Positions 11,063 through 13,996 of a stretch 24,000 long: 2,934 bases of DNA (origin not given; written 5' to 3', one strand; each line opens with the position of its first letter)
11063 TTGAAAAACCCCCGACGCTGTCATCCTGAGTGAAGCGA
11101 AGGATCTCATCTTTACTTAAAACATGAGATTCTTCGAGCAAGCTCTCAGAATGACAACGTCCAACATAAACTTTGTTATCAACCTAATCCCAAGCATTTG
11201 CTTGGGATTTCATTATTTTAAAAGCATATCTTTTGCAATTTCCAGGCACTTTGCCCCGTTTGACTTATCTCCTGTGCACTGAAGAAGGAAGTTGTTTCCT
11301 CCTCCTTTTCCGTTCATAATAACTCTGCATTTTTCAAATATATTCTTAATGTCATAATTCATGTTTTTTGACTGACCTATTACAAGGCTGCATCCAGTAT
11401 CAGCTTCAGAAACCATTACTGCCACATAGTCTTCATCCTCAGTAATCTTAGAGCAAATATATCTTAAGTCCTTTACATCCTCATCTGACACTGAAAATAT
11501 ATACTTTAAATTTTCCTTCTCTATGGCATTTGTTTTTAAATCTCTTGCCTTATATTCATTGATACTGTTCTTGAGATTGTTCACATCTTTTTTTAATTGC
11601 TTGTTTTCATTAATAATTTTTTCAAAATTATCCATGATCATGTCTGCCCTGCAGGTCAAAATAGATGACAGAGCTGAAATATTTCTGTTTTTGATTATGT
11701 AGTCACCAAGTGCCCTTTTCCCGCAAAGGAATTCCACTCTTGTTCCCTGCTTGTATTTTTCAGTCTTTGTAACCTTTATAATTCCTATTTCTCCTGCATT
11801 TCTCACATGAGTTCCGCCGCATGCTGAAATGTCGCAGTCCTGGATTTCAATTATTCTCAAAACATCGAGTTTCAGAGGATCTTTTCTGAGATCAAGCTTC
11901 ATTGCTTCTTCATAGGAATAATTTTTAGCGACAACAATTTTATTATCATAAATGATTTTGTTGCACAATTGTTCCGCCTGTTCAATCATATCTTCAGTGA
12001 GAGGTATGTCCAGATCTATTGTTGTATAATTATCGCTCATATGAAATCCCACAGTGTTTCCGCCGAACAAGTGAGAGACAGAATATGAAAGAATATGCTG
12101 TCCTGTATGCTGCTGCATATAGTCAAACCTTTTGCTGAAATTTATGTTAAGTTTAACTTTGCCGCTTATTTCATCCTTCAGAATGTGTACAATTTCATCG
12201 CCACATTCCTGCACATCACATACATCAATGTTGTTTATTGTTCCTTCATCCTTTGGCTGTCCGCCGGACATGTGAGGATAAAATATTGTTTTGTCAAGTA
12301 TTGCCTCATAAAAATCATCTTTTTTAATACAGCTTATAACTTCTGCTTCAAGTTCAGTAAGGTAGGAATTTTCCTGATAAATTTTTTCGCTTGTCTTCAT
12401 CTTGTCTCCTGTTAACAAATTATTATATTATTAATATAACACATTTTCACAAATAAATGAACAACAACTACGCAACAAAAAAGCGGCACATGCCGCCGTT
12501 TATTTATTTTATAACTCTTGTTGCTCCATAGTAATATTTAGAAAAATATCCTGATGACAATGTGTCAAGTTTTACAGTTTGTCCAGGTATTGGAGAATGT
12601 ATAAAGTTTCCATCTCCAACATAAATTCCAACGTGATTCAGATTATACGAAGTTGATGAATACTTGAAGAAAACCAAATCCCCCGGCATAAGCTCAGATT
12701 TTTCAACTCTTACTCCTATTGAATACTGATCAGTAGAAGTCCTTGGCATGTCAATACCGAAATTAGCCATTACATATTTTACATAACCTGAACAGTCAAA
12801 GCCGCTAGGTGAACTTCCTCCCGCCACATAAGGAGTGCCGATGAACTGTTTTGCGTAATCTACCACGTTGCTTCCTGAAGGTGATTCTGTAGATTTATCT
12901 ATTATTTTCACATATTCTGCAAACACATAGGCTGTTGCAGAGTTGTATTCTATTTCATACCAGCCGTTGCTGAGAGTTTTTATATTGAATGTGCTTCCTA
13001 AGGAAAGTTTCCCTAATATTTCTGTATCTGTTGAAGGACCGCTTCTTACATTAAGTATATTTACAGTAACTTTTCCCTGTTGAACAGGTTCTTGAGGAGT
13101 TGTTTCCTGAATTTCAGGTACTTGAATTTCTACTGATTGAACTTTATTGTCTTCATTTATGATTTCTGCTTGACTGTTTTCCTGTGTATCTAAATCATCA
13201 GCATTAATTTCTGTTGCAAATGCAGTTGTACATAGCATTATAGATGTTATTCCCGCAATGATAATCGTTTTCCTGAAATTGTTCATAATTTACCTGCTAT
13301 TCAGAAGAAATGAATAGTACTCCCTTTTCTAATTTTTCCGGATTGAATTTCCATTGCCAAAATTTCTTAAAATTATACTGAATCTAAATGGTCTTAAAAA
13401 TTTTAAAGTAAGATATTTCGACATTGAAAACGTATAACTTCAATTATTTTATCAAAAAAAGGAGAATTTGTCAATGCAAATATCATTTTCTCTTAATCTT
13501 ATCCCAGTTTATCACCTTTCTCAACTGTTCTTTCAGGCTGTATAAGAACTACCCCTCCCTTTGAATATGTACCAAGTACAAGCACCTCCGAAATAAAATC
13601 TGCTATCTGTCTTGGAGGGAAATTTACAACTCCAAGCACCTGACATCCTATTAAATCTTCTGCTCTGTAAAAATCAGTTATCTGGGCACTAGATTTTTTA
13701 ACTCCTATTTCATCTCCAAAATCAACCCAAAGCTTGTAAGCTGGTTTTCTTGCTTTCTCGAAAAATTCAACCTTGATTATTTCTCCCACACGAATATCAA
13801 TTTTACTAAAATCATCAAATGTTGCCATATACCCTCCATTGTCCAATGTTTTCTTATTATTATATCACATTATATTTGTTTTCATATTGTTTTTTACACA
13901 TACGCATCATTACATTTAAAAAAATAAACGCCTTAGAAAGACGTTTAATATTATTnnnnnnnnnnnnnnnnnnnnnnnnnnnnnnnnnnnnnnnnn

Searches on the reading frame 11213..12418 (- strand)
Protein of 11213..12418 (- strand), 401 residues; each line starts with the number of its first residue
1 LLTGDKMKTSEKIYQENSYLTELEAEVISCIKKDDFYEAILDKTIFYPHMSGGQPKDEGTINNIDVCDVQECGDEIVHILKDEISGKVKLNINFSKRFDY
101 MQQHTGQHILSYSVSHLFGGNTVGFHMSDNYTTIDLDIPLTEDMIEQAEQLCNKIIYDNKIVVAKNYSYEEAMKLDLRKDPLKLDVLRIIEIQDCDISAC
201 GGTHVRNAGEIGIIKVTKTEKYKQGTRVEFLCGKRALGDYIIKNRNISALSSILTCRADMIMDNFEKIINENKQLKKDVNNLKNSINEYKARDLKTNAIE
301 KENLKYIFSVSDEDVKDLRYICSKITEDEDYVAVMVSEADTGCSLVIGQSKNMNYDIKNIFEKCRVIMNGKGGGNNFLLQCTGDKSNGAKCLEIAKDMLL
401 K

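Call 6: search_protein_families(library=pfam, proteins=[window:11213-12418:-])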
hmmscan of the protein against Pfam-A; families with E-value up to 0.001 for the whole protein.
window:11213-12418:- (401 aa): 2 families
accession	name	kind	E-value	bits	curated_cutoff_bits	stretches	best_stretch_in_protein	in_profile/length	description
PF07973.19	tRNA_SAD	-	2.9e-11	43.6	24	1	187-228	1-43/44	Threonyl and Alanyl tRNA synthetase second additional domain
PF02272.25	DHHA1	-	2.2e-05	25.3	25.9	1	305-397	3-98/102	DHHA1 domain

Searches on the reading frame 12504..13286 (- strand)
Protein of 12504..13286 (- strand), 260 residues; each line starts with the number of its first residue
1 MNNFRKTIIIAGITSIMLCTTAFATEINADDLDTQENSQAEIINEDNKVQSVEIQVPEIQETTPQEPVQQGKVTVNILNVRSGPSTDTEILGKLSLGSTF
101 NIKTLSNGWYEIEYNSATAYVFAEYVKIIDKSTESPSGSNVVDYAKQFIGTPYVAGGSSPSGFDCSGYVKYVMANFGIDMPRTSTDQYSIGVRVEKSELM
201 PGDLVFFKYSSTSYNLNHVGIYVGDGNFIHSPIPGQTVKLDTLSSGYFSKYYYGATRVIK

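Call 7: search_protein_families(library=pfam, proteins=[window:12504-13286:-])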
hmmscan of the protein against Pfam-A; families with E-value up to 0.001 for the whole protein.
window:12504-13286:- (260 aa): 3 families
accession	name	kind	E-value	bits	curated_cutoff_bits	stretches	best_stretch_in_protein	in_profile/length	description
PF00877.26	NLPC_P60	-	3.5e-31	107.7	23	1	150-257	1-105/105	NlpC/P60 family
PF08239.17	SH3_3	-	5.1e-13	49.4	27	1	78-127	3-54/54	Bacterial SH3 domain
PF06347.19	SH3_4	-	0.00039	20.5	24.1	1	76-121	3-49/56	Bacterial SH3 domain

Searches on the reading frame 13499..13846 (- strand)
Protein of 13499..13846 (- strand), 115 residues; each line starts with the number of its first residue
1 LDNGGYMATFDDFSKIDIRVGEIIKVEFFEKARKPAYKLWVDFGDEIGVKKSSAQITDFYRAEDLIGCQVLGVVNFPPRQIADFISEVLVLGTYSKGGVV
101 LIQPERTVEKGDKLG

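Call 7: search_protein_families(library=pfam, proteins=[window:13499-13846:-])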
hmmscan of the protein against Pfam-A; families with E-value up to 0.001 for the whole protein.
window:13499-13846:- (115 aa): 1 family
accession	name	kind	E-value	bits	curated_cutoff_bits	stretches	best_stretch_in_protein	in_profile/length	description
PF01588.26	tRNA_bind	-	2e-14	53.9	27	1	18-113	1-96/96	Putative tRNA binding domain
